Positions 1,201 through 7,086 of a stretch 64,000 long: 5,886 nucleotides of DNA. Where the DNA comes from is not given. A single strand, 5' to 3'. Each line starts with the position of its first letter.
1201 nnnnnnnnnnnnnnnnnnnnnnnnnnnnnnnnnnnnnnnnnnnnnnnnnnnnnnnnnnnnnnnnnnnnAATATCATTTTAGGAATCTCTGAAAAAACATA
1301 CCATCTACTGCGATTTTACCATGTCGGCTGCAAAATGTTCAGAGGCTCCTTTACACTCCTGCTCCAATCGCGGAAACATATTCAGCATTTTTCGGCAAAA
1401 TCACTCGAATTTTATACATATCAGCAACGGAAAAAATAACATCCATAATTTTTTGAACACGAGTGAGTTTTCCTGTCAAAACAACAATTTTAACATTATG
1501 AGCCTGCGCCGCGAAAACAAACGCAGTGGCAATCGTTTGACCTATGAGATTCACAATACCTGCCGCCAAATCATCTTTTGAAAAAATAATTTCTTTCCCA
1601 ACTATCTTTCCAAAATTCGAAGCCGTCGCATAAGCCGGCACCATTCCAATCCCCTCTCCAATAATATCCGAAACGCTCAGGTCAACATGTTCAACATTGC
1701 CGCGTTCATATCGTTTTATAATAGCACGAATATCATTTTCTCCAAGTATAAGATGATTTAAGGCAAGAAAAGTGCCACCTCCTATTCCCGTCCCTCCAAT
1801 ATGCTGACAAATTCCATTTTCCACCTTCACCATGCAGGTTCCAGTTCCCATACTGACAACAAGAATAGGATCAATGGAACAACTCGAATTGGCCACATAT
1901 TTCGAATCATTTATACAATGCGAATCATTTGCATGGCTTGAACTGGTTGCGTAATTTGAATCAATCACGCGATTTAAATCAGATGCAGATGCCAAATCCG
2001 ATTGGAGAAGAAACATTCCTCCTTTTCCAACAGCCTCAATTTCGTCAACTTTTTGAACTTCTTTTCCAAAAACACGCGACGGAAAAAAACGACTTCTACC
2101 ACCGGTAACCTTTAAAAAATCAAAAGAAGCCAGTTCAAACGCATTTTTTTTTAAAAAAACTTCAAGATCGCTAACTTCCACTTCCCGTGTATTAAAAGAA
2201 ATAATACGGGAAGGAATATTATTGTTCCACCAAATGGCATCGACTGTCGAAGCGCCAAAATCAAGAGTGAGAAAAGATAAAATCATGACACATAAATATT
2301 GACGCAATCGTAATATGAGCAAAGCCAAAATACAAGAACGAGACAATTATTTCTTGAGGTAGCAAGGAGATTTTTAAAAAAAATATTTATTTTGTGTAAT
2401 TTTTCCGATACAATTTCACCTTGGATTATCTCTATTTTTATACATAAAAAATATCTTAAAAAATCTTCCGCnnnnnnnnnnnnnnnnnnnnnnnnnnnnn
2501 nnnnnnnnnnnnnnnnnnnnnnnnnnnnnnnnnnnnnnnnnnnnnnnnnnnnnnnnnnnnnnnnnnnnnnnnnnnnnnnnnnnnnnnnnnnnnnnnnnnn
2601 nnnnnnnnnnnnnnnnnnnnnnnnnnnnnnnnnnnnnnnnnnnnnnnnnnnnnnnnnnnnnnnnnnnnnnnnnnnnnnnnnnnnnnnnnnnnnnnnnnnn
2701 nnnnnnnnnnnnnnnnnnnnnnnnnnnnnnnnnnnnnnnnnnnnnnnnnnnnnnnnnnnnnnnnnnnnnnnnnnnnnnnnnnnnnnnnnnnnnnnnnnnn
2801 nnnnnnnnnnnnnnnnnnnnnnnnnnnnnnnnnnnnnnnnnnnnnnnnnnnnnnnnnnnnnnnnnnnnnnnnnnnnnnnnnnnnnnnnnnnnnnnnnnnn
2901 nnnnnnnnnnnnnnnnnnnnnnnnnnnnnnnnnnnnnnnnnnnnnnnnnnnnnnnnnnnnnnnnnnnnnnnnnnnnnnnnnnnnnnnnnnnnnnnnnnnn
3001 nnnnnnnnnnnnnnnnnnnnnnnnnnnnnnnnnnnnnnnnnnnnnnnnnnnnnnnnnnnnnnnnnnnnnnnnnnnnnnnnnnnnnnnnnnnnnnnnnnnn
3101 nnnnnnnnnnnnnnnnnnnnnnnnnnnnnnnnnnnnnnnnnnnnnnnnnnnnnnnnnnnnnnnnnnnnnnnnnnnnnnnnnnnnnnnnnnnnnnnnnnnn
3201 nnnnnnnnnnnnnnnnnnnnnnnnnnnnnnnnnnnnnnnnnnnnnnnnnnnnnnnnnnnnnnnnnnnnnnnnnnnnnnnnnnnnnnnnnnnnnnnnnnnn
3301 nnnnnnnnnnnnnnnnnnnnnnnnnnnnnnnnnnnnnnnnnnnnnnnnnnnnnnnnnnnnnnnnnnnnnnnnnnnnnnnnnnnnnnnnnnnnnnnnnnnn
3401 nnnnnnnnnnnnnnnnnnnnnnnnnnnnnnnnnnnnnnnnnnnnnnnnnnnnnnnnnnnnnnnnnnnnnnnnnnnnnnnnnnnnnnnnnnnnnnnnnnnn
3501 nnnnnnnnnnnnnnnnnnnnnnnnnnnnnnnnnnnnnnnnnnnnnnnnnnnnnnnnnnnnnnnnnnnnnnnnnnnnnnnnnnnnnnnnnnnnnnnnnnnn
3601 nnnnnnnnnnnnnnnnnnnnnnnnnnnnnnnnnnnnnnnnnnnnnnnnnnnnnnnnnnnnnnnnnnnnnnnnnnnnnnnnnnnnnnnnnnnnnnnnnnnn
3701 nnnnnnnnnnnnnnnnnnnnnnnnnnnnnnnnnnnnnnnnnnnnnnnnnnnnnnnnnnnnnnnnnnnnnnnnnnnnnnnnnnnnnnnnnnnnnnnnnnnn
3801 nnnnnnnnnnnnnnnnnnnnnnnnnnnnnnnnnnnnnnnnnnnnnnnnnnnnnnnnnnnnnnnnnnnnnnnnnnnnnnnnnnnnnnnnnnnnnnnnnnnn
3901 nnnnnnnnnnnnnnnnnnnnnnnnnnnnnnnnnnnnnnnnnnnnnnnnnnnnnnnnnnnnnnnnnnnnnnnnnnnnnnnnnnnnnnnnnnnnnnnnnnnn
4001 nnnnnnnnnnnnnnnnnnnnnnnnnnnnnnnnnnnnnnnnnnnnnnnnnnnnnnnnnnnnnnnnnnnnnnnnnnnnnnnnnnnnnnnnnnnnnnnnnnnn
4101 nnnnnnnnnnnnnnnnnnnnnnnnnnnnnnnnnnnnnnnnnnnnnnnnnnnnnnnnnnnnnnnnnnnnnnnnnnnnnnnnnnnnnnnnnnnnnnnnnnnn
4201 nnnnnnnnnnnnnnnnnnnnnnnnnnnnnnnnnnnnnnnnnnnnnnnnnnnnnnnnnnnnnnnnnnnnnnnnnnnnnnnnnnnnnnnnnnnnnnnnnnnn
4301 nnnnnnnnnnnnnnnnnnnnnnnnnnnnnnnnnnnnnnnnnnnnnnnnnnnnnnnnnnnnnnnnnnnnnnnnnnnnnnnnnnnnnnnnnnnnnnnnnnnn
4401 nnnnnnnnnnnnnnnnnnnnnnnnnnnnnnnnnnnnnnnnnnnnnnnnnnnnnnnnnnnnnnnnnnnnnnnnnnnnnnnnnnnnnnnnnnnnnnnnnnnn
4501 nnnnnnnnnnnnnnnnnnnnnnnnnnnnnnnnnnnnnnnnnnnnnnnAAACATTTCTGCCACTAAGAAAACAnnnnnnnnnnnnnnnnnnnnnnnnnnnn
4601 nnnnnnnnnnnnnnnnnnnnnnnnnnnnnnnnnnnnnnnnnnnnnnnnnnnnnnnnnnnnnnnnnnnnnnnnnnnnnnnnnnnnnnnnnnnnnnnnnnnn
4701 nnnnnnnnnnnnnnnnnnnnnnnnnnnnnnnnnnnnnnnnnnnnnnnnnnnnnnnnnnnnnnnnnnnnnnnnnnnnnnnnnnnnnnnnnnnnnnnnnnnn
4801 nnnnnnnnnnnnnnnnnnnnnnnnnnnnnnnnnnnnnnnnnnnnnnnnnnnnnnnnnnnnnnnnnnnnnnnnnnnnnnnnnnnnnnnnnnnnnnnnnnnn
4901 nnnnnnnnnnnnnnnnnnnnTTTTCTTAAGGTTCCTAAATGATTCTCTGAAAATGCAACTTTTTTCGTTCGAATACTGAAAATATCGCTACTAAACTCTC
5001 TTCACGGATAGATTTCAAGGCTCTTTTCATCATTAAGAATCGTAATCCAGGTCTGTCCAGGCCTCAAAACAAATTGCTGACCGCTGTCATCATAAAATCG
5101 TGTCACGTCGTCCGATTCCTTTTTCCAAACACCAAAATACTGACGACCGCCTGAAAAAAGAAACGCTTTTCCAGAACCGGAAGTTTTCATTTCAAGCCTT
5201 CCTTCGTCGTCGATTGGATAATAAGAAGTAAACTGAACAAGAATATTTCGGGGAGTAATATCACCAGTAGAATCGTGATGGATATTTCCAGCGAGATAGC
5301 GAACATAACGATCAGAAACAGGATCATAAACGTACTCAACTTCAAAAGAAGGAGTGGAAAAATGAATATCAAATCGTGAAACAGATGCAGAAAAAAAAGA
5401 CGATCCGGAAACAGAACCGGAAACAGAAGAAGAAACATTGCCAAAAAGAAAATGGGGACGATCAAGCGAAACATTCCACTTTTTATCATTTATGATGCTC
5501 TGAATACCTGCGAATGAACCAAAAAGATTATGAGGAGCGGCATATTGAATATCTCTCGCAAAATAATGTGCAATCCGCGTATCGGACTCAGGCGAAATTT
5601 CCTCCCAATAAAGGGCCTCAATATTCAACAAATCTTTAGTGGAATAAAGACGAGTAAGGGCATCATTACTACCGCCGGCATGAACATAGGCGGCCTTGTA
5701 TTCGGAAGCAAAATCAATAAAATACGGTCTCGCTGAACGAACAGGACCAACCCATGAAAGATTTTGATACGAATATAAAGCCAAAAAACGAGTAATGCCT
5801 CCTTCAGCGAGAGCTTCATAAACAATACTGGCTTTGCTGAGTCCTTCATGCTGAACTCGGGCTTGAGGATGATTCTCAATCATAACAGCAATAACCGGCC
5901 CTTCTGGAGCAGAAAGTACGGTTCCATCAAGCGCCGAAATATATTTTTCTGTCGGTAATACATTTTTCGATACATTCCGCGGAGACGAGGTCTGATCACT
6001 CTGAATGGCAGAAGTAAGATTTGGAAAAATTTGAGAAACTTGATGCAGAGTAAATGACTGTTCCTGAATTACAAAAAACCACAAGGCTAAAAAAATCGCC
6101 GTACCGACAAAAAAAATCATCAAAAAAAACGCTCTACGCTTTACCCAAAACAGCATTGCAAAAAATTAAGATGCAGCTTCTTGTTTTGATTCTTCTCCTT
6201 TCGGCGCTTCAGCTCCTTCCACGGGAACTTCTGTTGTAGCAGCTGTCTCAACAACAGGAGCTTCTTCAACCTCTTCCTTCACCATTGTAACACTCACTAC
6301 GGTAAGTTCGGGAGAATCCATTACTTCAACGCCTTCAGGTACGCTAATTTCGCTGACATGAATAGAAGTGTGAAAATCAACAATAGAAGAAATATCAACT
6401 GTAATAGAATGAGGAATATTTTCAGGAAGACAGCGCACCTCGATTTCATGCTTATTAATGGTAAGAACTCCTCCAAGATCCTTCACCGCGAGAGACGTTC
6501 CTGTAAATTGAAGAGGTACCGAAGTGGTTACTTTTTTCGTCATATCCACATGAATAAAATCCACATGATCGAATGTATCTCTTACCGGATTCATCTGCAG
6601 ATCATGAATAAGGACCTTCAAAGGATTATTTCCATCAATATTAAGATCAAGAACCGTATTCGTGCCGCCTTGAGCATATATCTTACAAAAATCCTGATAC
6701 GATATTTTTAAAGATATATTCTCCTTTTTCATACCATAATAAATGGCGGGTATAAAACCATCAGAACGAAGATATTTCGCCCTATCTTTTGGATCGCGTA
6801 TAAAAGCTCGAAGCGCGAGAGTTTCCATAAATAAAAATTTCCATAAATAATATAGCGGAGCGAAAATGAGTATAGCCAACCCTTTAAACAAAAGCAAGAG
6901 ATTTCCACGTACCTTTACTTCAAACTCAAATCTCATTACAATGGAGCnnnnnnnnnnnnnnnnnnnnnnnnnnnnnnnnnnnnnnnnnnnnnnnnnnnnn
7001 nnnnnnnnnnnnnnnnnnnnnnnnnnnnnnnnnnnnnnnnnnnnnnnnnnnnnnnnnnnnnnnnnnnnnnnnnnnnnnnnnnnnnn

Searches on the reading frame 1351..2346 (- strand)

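Call 43: search_protein_families(library=pfam, proteins=[window:1351-2346:-], max_evalue=0.00001)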
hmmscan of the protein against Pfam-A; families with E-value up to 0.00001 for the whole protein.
window:1351-2346:- (331 aa): 1 family
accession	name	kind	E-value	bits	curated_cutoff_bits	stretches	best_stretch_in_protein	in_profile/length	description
PF03630.20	Fumble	-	1.3e-29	103.9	28.5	1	49-329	51-331/334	Fumble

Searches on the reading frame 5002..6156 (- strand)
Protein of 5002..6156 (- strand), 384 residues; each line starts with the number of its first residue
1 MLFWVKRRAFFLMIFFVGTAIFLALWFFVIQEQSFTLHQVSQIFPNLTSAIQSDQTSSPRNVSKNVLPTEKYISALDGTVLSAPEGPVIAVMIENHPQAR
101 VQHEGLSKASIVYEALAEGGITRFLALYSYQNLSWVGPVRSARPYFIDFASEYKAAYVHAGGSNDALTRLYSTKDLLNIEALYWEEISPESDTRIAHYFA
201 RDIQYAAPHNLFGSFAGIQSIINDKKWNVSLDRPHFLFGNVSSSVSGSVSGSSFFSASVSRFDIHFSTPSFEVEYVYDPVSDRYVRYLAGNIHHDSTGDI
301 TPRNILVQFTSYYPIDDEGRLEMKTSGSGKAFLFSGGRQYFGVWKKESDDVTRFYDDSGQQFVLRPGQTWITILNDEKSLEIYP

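Call 43: search_protein_families(library=pfam, proteins=[window:5002-6156:-], max_evalue=0.00001)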
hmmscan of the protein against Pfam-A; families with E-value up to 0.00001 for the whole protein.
window:5002-6156:- (384 aa): 2 families
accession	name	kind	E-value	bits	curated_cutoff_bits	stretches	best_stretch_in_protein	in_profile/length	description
PF11258.13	DUF3048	-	2.3e-38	132.1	25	1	84-227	13-147/148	Protein of unknown function (DUF3048) N-terminal domain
PF17479.7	DUF3048_C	-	2.2e-22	80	25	1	264-371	3-114/114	Protein of unknown function (DUF3048) C-terminal domain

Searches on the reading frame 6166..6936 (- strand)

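Call 43: search_protein_families(library=pfam, proteins=[window:6166-6936:-], max_evalue=0.00001)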
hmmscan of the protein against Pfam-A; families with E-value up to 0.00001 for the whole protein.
window:6166-6936:- (256 aa): 2 families
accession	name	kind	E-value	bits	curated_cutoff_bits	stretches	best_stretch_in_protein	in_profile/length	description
PF14693.11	Ribosomal_TL5_C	-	2.1e-25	89.3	27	1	135-218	1-82/84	Ribosomal protein TL5, C-terminal domain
PF01386.24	Ribosomal_L25p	-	2.7e-20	73.1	23.6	1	43-127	2-82/82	Ribosomal L25p family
